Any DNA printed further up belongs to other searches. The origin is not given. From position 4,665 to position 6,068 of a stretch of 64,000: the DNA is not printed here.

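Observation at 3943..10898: Eight-gene uncharacterised amino-compound / envelope-modification pathway with Arn-like logic but no glycosyltransferase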

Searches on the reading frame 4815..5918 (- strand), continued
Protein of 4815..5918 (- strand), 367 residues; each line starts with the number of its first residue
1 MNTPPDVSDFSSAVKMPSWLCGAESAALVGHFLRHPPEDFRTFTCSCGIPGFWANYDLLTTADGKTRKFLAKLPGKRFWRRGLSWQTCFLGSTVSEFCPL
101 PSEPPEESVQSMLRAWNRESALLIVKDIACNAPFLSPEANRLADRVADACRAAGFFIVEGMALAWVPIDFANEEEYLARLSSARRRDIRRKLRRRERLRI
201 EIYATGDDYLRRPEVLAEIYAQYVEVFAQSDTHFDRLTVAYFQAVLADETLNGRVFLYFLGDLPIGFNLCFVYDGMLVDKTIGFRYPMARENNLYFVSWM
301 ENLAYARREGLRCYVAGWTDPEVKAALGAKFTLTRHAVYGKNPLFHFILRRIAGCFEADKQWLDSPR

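Call 19: search_protein_families(library=pfam, proteins=[L003:4011-4895:-, L010:8973-9809:-, L008:8588-9994:+, L012:7721-9145:+, L012:18402-19148:-, L012:17495-18427:-, L012:19159-20295:-, L014:17349-18584:+, L008:7918-8586:+, L012:7059-7724:+], max_evalue=0.001)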
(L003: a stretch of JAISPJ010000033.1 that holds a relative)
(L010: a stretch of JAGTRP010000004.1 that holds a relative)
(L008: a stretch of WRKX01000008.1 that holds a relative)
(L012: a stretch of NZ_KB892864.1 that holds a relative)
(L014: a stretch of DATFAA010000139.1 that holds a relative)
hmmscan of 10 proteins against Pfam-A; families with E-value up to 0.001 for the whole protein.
L003:4011-4895:- (294 aa): 1 family
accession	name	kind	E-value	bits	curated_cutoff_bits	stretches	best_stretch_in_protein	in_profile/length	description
PF06629.18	MipA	-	4.1e-21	76.6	24.2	1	68-280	1-207/221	MltA-interacting protein MipA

L010:8973-9809:- (278 aa): 1 family
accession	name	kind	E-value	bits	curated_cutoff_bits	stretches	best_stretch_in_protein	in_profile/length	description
PF06629.18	MipA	-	3.1e-28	99.9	24.2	1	54-278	2-221/221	MltA-interacting protein MipA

L008:8588-9994:+ (468 aa): 5 families
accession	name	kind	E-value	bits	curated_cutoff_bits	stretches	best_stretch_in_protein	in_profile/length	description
PF08521.16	2CSK_N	-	3.1e-24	86.1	23.2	1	27-172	2-140/140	Two-component sensor kinase N-terminal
PF02518.31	HATPase_c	-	1e-20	74.6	26.4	1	362-466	5-109/111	Histidine kinase-, DNA gyrase B-, and HSP90-like ATPase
PF00512.31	HisKA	-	2.6e-09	37.4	26.9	1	250-310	2-63/66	His Kinase A (phospho-acceptor) domain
PF00672.30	HAMP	-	2.7e-06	28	25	1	195-245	3-53/53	HAMP domain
PF13581.12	HATPase_c_2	-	0.00019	21.8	27.4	0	349-443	22-112/127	Histidine kinase-like ATPase domain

L012:7721-9145:+ (474 aa): 3 families
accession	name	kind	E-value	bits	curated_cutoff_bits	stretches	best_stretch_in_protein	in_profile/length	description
PF08521.16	2CSK_N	-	2e-29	102.9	23.2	1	25-167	1-140/140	Two-component sensor kinase N-terminal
PF02518.31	HATPase_c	-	4.1e-24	85.6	26.4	1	358-450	6-100/111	Histidine kinase-, DNA gyrase B-, and HSP90-like ATPase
PF00512.31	HisKA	-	7.9e-13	48.7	26.9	1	245-305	2-63/66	His Kinase A (phospho-acceptor) domain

L012:18402-19148:- (248 aa): 7 families
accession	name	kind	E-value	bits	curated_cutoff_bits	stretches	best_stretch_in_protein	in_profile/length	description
PF00005.33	ABC_tran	-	1.3e-33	116.9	25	1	32-181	1-137/137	ABC transporter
PF02463.25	SMC_N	-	2.3e-08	34.2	40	1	138-225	122-211/220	RecF/RecN/SMC N terminal domain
PF13304.12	AAA_21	-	2.1e-06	28.5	27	0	150-216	235-303/304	AAA domain, putative AbiEii toxin, Type IV TA system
PF13481.12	AAA_25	-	7.6e-05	22.9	27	0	39-63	30-54/195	AAA domain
PF13555.12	AAA_29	-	0.00018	21.6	27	1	33-64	13-44/61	P-loop containing region of AAA domain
PF13191.12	AAA_16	-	0.00019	22.4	32.6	1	42-112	24-85/167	AAA ATPase domain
PF03215.21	Rad17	-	0.00037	20.9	23.8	1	40-64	43-67/186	Rad17 P-loop domain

L012:17495-18427:- (310 aa): 4 families
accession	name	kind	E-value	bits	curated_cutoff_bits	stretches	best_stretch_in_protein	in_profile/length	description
PF13437.12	HlyD_3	-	1.4e-13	51.9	22.2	1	187-299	1-106/106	HlyD family secretion protein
PF16576.10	HlyD_D23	-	3.4e-08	33.5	30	1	61-252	17-175/214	Barrel-sandwich domain of CusB or HlyD membrane-fusion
PF00364.28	Biotin_lipoyl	-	6.8e-07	29.5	22.1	0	57-94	36-73/73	Biotin-requiring enzyme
PF13533.13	Biotin_lipoyl_2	-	6.9e-06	26.2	29.8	1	68-94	5-31/32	Biotin-lipoyl like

L012:19159-20295:- (378 aa): 1 family
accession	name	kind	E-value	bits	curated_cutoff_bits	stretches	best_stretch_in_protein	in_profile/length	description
PF02687.27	FtsX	-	1.1e-12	48.5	25.5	1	261-370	2-117/120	FtsX-like permease C-terminal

L014:17349-18584:+ (411 aa): 3 families
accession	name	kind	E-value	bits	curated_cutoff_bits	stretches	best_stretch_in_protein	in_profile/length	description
PF00109.32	ketoacyl-synt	-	4.2e-51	174.4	20.8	1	4-245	2-250/252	Beta-ketoacyl synthase, N-terminal domain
PF02801.28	Ketoacyl-synt_C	-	8e-38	129.5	20.8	1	255-367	1-118/119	Beta-ketoacyl synthase, C-terminal domain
PF00108.29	Thiolase_N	-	0.00017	21.5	26.4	0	155-193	77-115/260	Thiolase, N-terminal domain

L008:7918-8586:+ (222 aa): 2 families
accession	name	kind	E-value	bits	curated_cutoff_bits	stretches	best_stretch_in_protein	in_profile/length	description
PF00072.30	Response_reg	-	2e-25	89.6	30.2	1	5-114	2-111/111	Response regulator receiver domain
PF00486.34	Trans_reg_C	-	2.1e-18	66.6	26.2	1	148-219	3-77/77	Transcriptional regulatory protein, C terminal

L012:7059-7724:+ (221 aa): 2 families
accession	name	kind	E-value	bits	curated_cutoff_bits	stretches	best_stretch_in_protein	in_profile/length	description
PF00072.30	Response_reg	-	1e-24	87.3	30.2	1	4-113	2-111/111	Response regulator receiver domain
PF00486.34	Trans_reg_C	-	2e-17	63.5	26.2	1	147-218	3-77/77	Transcriptional regulatory protein, C terminal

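Call 30: search_protein_families(library=ncbifam, proteins=[L012:7721-9145:+, L012:7059-7724:+, L014:17349-18584:+, L032:8739-9968:+, L010:8973-9809:-, L012:19159-20295:-, L012:18402-19148:-], max_evalue=0.00001)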
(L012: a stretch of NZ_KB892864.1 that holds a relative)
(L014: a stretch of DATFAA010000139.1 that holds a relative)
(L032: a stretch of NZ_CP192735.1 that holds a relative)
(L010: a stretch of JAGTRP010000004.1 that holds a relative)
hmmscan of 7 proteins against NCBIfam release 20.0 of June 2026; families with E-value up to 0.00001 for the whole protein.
L012:7721-9145:+ (474 aa): 75 families (the best 25 are shown)
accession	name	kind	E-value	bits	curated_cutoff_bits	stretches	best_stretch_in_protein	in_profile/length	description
NF007664.1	PRK10337.1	equivalog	5e-56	190.2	475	1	12-458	1-440/442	quorum sensing histidine kinase QseC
NF008025.0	PRK10755.1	equivalog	4.5e-53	180.2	314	1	168-462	66-356/362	two-component system sensor histidine kinase PmrB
TIGR01386.1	cztS_silS_copS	subfamily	1.9e-47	162.3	292.55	1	146-447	141-445/457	heavy metal sensor histidine kinase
NF008312.0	PRK11100.1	equivalog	7.7e-44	150.3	356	1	163-456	180-468/477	two-component system sensor histidine kinase CreC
NF052314.1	T9SS_HK_PorY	subfamily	1.5e-42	146.1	350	1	151-444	116-404/418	PorY family sensor histidine kinase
TIGR02966.1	phoR_proteo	equivalog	1.4e-40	139.4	334.2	1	233-450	102-324/333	phosphate regulon sensor histidine kinase PhoR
NF046044.1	PnpS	equivalog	2.6e-38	132.1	400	1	235-450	160-380/390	two-component system histidine kinase PnpS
NF041735.1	hist_kin_RppB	equivalog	4.7e-37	127.8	400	1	244-451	215-429/438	two-component system sensor histidine kinase RppB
NF007345.0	PRK09835.1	subfamily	6.9e-34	117.2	423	1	165-456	185-476/482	Cu(+)/Ag(+) sensor histidine kinase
NF012163.2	BaeS_SmeS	equivalog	7.9e-33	114.1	500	1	177-446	172-443/457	sensor histidine kinase efflux regulator BaeS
NF007898.0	PRK10604.1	equivalog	8e-32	110.9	478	1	211-448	178-410/433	two-component system sensor histidine kinase RstB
NF007837.0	PRK10549.1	equivalog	8.3e-32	110.5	603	1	182-462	177-458/466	envelope stress sensor histidine kinase BaeS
NF007007.0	PRK09470.1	equivalog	2.9e-30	105.6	486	1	220-447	220-445/463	envelope stress sensor histidine kinase CpxA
NF007004.0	PRK09467.1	equivalog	1e-29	103.7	415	1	176-461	162-435/440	two-component system sensor histidine kinase EnvZ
NF008235.0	PRK11006.1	equivalog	4.7e-29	101.5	390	1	232-450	191-412/431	phosphate regulon sensor histidine kinase PhoR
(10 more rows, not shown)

L012:7059-7724:+ (221 aa): 77 families (the best 25 are shown)
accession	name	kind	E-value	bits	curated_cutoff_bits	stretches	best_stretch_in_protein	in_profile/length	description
NF007928.2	PRK10643.1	equivalog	7.5e-65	218.6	330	1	1-218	1-216/216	two-component system response regulator PmrA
NF012023.0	PRK15479.1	equivalog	9.4e-63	211.7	337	1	1-220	1-219/224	transcriptional regulator TctD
NF007663.1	PRK10336.1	equivalog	2.4e-59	200.7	345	1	1-218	1-216/219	quorum sensing response regulator transcription factor QseB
NF041734.1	resp_reg_RppA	equivalog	2.7e-52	177.4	250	1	1-219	1-228/229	two-component system response regulator RppA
TIGR01387.1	cztR_silR_copR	subfamily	2.2e-48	164.8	279.2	1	3-218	1-218/218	heavy metal response regulator transcription factor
NF045991.1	RespRegCtrARhodob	equivalog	3.7e-46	157.7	350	1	1-218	1-221/224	response regulator transcription factor CtrA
NF008078.0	PRK10816.1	equivalog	7.7e-45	153.1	336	1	1-220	1-222/223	two-component system response regulator PhoP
NF008296.0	PRK11083.1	equivalog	1.7e-42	145.4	273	1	2-219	5-226/228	two-component system response regulator CreB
NF007346.1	PRK09836.1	equivalog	6.8e-41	140.5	420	1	1-220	1-223/227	copper/silver response regulator transcription factor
TIGR02154.1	PhoB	equivalog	4.2e-40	137.4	296.2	1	2-218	4-225/226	phosphate regulon transcriptional regulator PhoB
NF040689.1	MtrAB_MtrA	equivalog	7.8e-40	136.5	300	1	4-217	2-217/219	MtrAB system response regulator MtrA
NF008567.0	PRK11517.1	equivalog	3.5e-39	134.5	353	1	1-219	1-219/223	response regulator transcription factor HprR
NF053854.1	RespRegPhoBBctds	equivalog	6e-39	133.7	270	1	3-218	1-224/225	two-component system response regulator PhoB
NF041733.1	resp_reg_CseB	equivalog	8.1e-39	133.3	350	1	2-219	2-227/228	two-component system response regulator CseB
NF045914.1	RespRegNblR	equivalog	3.2e-38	131.6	300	1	3-218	9-225/228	response regulator transcription factor NblR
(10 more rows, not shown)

L014:17349-18584:+ (411 aa): 21 families
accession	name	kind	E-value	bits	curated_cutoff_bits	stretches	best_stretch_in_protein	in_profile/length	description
TIGR03150.1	fabF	equivalog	7.4e-140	466.2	493.75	1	4-408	1-406/407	beta-ketoacyl-ACP synthase II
NF005589.0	PRK07314.1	subfamily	9.2e-138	459.4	387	1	1-411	1-412/413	beta-ketoacyl-ACP synthase II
NF004970.0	PRK06333.1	subfamily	6.1e-119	397.6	525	1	1-410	1-421/424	beta-ketoacyl-ACP synthase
NF006274.0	PRK08439.1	equivalog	1.1e-104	350.4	621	1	4-410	2-405/406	beta-ketoacyl-ACP synthase II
NF006434.0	PRK08722.1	equivalog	5.9e-98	328.4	759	1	1-411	1-414/414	beta-ketoacyl-ACP synthase II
NF006587.0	PRK09116.1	equivalog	1e-95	320.9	470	1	4-411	2-407/408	beta-ketoacyl-ACP synthase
NF005916.1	PRK07910.1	equivalog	3.7e-82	276.5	560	1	5-407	13-414/418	KasA/KasB family beta-ketoacyl-ACP synthase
NF005935.0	PRK07967.1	equivalog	2.3e-81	273.8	630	1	4-410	2-403/406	beta-ketoacyl-ACP synthase I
NF005076.0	PRK06501.1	equivalog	5e-77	259.6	629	1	3-408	10-420/425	beta-ketoacyl-ACP synthase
NF006618.0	PRK09185.1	subfamily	2.5e-73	247.4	407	1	5-409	4-391/394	beta-ketoacyl-ACP synthase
NF005490.0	PRK07103.1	equivalog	4.3e-72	243.4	445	1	2-410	2-412/414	polyketide beta-ketoacyl:acyl carrier protein synthase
NF058662.1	cispenta_AmcF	equivalog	4.6e-62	210.1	325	1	6-408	2-367/369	cispentacin biosynthesis acyltransferase subunit AmcF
NF004618.0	PRK05952.1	equivalog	1.7e-61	208.3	455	1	5-409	3-381/384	beta-ketoacyl-ACP synthase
NF045894.1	PKS_plus_SDR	equivalog_domain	2.8e-47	161.1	1740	1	53-377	69-386/1515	type I polyketide synthase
NF040607.1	mycolic_Pks13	equivalog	1e-40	139.2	2100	1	60-379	175-487/1680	polyketide synthase Pks13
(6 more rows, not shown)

L032:8739-9968:+ (409 aa): 23 families
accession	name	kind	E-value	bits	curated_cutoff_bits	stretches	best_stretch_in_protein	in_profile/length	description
TIGR03150.1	fabF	equivalog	5.6e-132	440.3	493.75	1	8-406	2-406/407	beta-ketoacyl-ACP synthase II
NF005589.0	PRK07314.1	subfamily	1.5e-125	419.3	387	1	6-407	3-410/413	beta-ketoacyl-ACP synthase II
NF004970.0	PRK06333.1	subfamily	5.8e-114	381.2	525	1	6-406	3-419/424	beta-ketoacyl-ACP synthase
NF006274.0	PRK08439.1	equivalog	2.4e-92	309.9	621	1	7-405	2-402/406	beta-ketoacyl-ACP synthase II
NF006587.0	PRK09116.1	equivalog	3e-84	283.1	470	1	7-407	2-405/408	beta-ketoacyl-ACP synthase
NF005076.0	PRK06501.1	equivalog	1.2e-81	274.8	629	1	4-406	7-420/425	beta-ketoacyl-ACP synthase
NF006434.0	PRK08722.1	equivalog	1.5e-81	274.4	759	1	6-405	3-410/414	beta-ketoacyl-ACP synthase II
NF006618.0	PRK09185.1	subfamily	1e-80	271.7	407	1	7-405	3-389/394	beta-ketoacyl-ACP synthase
NF005916.1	PRK07910.1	equivalog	1.6e-79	267.8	560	1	8-406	13-415/418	KasA/KasB family beta-ketoacyl-ACP synthase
NF005490.0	PRK07103.1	equivalog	4.2e-75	253.3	445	1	7-407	4-411/414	polyketide beta-ketoacyl:acyl carrier protein synthase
NF005935.0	PRK07967.1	equivalog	2.8e-74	250.4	630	1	7-407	2-402/406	beta-ketoacyl-ACP synthase I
NF058662.1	cispenta_AmcF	equivalog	1.7e-71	241.2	325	1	9-406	2-367/369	cispentacin biosynthesis acyltransferase subunit AmcF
NF004618.0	PRK05952.1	equivalog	3.5e-67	226.9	455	1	9-407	4-381/384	beta-ketoacyl-ACP synthase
NF040607.1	mycolic_Pks13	equivalog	2.8e-45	154.3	2100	1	6-406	100-523/1680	polyketide synthase Pks13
NF045894.1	PKS_plus_SDR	equivalog_domain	5.8e-43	146.8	1740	1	70-377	82-387/1515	type I polyketide synthase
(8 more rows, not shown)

L010:8973-9809:- (278 aa): 0 families

L012:19159-20295:- (378 aa): 1 family
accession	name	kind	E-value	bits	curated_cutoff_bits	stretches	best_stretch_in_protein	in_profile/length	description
TIGR01185.1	devC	equivalog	4.9e-17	62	290.35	1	2-375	1-378/380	ABC transporter permease DevC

L012:18402-19148:- (248 aa): 186 families (the best 25 are shown)
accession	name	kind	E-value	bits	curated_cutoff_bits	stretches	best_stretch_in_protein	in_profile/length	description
TIGR02982.1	heterocyst_DevA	subfamily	2.3e-66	223.5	295.8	1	13-230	2-219/220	ABC exporter ATP-binding subunit, DevA family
TIGR02211.1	LolD_lipo_ex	equivalog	4e-63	212.9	307.75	1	13-230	2-219/221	lipoprotein-releasing ABC transporter ATP-binding protein LolD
NF007826.0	PRK10535.1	equivalog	7.9e-59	199.5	966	1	13-237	5-228/648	macrolide ABC transporter ATP-binding protein/permease MacB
NF007879.0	PRK10584.1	equivalog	6.3e-57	192.9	336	1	12-230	6-224/228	putative ABC transporter ATP-binding protein YbbA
TIGR02673.1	FtsE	equivalog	6.9e-52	176.2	264.85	1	28-228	14-213/214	cell division ATP-binding protein FtsE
NF008639.0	PRK11629.1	equivalog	1.7e-51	174.9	360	1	14-231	8-225/234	lipoprotein-releasing ABC transporter ATP-binding protein LolD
TIGR03608.1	L_ocin_972_ABC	subfamily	6.4e-51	172.7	254.85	1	29-224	11-205/206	putative bacteriocin export ABC transporter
NF038007.1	ABC_ATP_DarD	equivalog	1.2e-50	172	375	1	15-229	4-217/218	darobactin export ABC transporter ATP-binding protein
TIGR02315.1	ABC_phnC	equivalog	4.2e-48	163.9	266.1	1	14-230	3-224/243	phosphonate ABC transporter ATP-binding protein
TIGR03265.1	PhnT2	equivalog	4.1e-45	154.5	457.7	1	28-233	16-216/353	putative 2-aminoethylphosphonate ABC transporter ATP-binding protein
TIGR03005.1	ectoine_ehuA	equivalog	6.3e-45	153.4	345.4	1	28-238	12-233/252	ectoine/hydroxyectoine ABC transporter ATP-binding protein EhuA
NF007027.0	PRK09493.1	equivalog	1.3e-43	149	379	1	28-238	13-222/240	glutamine ABC transporter ATP-binding protein GlnQ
TIGR01186.1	proV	subfamily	2.2e-42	145.5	326.6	1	32-230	9-208/363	betaine/proline/choline family ABC transporter ATP-binding protein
TIGR02314.1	ABC_MetN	equivalog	3e-42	144.9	499.7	1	13-218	2-206/343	methionine ABC transporter ATP-binding protein MetN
NF007601.2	PRK10247.1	equivalog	6.6e-41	140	292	1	30-225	15-204/204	iron efflux ABC transporter ATP-binding subunit FetA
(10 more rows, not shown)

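Call 33: predict_structure(alignment_id=A2)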
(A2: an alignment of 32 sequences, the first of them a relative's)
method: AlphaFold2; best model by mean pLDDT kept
length: 367 residues; sequences in the alignment: 32
mean_pLDDT: 90.2   pTM: 0.87
mean pLDDT of the five models: 90.2, 89.9, 89.0, 88.9, 88.6
residues with pLDDT >= 90: 266; 70-90: 78; 50-70: 7; < 50: 16
segments of 3 or more residues with pLDDT < 50: 1-13, 365-367
pLDDT, mean of each block of 10 residues (from residue 1): 41 65 88 95 95 91 86 86 91 91 95 95 95 92 97 95 91 97 96 95 98 98 93 87 97 98 97 94 96 96 98 87 89 93 92 82 55
secondary structure, 60 per line:
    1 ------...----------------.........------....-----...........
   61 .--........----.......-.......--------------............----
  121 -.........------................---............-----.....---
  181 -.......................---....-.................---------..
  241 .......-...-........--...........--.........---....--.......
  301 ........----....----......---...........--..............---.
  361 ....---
elements in order: H26-34 E41-44 E50-57 H58-61 H64-71 H76-82 E84-90 H105-116 E122-130 H137-152 E156-167 H173-177 H182-197 E198-204 H208-211 H213-229 H239-247 E253-260 E263-273 E276-284 H288-291 H294-308 E313-316 H321-326 E330-340 H343-356 H360-364
